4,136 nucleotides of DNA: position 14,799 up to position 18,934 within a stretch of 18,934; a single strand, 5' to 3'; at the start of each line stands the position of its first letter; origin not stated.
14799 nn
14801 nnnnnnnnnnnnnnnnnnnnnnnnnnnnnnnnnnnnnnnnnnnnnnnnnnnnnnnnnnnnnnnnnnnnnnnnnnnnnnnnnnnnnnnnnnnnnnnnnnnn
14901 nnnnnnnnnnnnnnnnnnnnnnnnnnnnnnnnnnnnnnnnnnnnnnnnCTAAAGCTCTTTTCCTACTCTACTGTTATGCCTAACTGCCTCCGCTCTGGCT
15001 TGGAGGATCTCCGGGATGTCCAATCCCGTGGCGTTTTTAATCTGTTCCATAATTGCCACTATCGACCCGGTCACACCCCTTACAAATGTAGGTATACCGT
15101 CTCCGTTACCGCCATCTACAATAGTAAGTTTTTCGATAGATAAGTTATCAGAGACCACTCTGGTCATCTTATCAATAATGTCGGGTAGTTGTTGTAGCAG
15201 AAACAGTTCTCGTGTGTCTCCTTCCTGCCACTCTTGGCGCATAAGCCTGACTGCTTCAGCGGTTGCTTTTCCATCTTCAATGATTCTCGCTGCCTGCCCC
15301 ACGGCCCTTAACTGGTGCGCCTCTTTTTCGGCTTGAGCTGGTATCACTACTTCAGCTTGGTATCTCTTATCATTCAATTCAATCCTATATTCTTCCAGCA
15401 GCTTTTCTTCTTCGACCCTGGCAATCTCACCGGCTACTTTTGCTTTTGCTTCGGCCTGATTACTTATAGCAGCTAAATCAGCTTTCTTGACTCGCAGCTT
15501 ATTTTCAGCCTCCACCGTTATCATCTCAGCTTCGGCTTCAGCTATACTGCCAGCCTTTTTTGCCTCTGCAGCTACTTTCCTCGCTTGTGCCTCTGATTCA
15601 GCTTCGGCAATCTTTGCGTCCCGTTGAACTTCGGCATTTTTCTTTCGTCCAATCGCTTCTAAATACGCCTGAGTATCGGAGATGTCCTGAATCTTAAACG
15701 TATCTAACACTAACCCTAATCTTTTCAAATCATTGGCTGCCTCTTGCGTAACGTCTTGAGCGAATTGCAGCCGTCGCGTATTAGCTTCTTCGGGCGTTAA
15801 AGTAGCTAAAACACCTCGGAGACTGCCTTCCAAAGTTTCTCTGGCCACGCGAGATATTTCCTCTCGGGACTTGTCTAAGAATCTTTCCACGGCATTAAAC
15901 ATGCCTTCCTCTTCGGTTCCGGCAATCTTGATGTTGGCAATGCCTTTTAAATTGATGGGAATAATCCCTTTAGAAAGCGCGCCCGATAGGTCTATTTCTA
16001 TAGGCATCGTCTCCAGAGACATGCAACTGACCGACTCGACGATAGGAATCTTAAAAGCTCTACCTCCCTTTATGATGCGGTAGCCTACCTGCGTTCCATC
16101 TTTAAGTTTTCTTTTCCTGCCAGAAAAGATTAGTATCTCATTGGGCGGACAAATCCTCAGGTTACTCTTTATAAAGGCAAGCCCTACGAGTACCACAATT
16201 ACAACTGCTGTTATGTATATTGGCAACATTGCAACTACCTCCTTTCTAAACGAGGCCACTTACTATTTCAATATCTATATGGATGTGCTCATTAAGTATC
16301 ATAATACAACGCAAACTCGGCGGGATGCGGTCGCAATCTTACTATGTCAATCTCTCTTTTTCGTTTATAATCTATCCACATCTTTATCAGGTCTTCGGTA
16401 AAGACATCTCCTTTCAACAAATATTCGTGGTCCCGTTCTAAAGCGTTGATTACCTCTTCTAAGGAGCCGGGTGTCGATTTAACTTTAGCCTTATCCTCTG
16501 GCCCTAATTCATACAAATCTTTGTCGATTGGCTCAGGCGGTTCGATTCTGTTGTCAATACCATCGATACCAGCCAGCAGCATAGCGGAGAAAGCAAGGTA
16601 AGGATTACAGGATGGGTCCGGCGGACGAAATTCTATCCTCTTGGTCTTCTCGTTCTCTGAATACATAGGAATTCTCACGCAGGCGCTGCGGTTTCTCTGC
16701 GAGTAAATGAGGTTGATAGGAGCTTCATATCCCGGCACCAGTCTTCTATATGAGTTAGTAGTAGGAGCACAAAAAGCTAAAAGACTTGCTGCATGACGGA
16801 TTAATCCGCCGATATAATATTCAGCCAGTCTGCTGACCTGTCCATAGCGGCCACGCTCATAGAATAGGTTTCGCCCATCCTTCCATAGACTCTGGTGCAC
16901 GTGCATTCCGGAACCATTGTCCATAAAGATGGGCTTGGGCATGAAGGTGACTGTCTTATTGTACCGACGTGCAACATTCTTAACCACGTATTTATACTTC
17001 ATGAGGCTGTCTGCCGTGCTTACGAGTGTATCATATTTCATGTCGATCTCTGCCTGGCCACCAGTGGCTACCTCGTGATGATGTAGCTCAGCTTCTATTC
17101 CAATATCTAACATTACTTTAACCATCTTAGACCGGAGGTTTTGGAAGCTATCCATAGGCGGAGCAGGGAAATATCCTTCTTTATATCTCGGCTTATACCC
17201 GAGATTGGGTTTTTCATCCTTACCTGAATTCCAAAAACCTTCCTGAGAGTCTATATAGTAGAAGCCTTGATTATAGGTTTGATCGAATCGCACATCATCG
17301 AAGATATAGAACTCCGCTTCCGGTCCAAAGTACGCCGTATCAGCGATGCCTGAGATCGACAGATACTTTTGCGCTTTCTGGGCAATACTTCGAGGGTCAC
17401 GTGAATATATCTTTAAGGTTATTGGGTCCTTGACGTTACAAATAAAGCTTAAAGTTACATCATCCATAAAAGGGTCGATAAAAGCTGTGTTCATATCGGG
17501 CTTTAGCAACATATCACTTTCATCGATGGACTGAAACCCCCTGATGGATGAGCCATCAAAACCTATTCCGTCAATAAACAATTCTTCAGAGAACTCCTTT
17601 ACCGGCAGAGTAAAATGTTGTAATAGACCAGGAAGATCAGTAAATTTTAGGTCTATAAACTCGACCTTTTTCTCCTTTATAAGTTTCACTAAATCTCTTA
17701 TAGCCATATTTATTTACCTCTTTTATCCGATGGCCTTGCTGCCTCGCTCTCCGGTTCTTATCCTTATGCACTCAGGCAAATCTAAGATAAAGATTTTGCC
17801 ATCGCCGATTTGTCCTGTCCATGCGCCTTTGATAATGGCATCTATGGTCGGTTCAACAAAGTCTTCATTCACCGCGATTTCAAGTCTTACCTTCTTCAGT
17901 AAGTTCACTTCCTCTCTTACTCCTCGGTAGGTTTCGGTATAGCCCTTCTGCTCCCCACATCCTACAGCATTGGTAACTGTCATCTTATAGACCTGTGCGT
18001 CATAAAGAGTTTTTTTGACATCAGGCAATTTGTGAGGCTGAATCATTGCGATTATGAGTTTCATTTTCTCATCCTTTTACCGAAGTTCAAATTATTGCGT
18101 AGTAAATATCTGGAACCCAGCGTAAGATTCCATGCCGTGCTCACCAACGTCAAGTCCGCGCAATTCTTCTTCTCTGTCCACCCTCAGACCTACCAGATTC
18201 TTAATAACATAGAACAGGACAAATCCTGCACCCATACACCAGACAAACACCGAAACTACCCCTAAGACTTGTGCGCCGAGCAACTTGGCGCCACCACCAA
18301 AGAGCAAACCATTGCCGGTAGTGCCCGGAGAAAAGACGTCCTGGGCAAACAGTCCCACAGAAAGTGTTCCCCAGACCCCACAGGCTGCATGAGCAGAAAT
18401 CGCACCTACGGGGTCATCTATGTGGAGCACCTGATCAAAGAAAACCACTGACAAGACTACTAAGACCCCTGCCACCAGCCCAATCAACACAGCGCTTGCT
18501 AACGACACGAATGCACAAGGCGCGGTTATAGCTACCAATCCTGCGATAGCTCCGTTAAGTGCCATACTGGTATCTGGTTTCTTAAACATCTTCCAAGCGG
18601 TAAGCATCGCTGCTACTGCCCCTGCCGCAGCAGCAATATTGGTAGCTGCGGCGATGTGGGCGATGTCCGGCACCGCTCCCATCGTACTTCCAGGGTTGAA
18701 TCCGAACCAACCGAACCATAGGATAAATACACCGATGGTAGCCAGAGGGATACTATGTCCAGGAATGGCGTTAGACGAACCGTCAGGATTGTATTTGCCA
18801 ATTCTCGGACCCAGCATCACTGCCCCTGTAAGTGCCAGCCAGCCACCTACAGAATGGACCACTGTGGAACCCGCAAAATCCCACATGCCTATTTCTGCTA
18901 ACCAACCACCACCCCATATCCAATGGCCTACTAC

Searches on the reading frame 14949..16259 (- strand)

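Call 5: search_protein_families(library=pfam, proteins=[window:14949-16259:-], max_evalue=0.01)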
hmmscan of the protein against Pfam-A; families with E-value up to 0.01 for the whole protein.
window:14949-16259:- (436 aa): 3 families
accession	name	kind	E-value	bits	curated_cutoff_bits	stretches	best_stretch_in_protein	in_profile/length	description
PF01145.31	Band_7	-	7.6e-25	88.4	23.6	1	37-224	3-176/176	SPFH domain / Band 7 family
PF15975.10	Flot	-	0.00028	21.4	27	0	219-265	1-47/124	Flotillin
PF12230.13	PRP21_like_P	-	0.0046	17.3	28.2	1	200-303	86-183/213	Pre-mRNA splicing factor PRP21 like protein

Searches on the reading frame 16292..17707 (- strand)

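Call 5: search_protein_families(library=pfam, proteins=[window:16292-17707:-], max_evalue=0.01)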
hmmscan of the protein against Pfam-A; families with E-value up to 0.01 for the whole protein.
window:16292-17707:- (471 aa): 2 families
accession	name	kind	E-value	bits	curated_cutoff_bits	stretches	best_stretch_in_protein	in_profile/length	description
PF00120.29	Gln-synt_C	-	2.2e-133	445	24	1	103-468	2-344/344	Glutamine synthetase, catalytic domain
PF03951.24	Gln-synt_N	-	3.8e-32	110.2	33.4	1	14-95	1-82/82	Glutamine synthetase, beta-Grasp domain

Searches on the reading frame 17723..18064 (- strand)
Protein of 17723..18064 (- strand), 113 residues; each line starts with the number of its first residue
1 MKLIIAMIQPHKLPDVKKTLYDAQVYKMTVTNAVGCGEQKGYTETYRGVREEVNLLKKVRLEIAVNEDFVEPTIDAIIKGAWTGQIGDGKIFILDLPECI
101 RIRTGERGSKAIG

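Call 5: search_protein_families(library=pfam, proteins=[window:17723-18064:-], max_evalue=0.01)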
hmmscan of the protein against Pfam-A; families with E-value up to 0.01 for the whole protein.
window:17723-18064:- (113 aa): 2 families
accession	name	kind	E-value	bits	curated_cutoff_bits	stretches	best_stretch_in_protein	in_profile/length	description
PF00543.27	P-II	-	3.9e-26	91.8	25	1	1-106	1-102/102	Nitrogen regulatory protein P-II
PF06153.16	CdAMP_rec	-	0.0075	16.9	27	0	1-98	1-105/109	Cyclic-di-AMP receptor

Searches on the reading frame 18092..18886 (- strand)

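Call 5: search_protein_families(library=pfam, proteins=[window:18092-18886:-], max_evalue=0.01)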
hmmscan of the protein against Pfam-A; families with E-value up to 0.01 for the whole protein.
window:18092-18886:- (264 aa): 1 family
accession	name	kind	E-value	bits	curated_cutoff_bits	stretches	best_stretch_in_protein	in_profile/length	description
PF00909.26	Ammonium_transp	-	2.7e-80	270.5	23.2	1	2-255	147-399/399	Ammonium Transporter Family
